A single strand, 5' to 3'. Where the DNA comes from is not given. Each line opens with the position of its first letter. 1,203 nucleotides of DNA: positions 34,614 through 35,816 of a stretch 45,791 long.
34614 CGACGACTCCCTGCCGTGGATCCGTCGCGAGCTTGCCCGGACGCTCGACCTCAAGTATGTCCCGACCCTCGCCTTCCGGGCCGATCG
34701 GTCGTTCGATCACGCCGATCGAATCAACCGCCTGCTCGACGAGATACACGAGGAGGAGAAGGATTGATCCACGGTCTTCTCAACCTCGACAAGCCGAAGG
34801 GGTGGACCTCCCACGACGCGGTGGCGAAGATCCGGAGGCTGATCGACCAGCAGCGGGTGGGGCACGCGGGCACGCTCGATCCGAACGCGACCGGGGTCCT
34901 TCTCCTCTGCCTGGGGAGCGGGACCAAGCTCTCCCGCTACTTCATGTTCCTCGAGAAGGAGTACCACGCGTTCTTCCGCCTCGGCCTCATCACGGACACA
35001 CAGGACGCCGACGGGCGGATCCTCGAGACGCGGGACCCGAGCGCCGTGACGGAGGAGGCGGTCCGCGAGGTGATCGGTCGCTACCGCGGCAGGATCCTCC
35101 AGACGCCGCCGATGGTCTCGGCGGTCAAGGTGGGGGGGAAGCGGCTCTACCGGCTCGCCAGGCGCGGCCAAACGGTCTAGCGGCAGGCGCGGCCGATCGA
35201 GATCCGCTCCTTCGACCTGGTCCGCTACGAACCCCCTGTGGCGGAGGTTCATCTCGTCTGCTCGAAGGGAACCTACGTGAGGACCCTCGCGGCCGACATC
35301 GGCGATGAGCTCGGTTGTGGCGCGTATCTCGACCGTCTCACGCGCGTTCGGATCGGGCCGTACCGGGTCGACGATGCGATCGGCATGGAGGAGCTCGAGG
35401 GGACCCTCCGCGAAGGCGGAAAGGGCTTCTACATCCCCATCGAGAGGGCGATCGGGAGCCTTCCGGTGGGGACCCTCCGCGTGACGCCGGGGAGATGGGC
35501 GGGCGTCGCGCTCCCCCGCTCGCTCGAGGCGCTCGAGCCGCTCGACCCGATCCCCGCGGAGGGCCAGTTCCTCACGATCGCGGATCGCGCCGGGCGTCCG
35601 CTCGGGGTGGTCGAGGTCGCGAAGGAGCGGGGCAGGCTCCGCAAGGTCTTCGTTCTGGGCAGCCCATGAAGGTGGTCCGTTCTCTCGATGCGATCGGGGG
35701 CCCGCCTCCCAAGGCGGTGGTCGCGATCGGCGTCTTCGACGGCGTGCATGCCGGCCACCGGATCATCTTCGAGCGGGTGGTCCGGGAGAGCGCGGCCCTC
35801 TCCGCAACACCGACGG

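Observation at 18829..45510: Every copy or fragment abuts a stop codon, because the element termini regenerate CTAG and the flanking gene's TAG becomes a target/element hybrid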

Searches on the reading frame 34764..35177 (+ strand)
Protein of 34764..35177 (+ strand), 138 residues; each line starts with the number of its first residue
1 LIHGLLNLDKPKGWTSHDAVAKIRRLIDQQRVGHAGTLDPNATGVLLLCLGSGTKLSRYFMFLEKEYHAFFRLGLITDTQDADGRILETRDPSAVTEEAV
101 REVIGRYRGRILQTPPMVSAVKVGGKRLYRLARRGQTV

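Call 62: search_protein_families(library=pfam, proteins=[window:34764-35177:+], max_evalue=0.001)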
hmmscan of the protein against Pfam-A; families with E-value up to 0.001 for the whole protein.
window:34764-35177:+ (138 aa): 1 family
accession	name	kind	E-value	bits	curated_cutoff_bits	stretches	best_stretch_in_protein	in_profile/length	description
PF01509.24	TruB_N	-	8e-42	143.6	27.3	1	24-138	1-115/149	TruB family pseudouridylate synthase (N terminal domain)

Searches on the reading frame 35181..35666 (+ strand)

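Call 62: search_protein_families(library=pfam, proteins=[window:35181-35666:+], max_evalue=0.001)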
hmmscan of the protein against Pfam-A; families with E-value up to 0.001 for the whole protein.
window:35181-35666:+ (162 aa): 1 family
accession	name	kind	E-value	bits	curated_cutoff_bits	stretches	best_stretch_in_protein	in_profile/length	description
PF16198.10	TruB_C_2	-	8.3e-10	39.1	29.3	1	34-74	1-41/66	tRNA pseudouridylate synthase B C-terminal domain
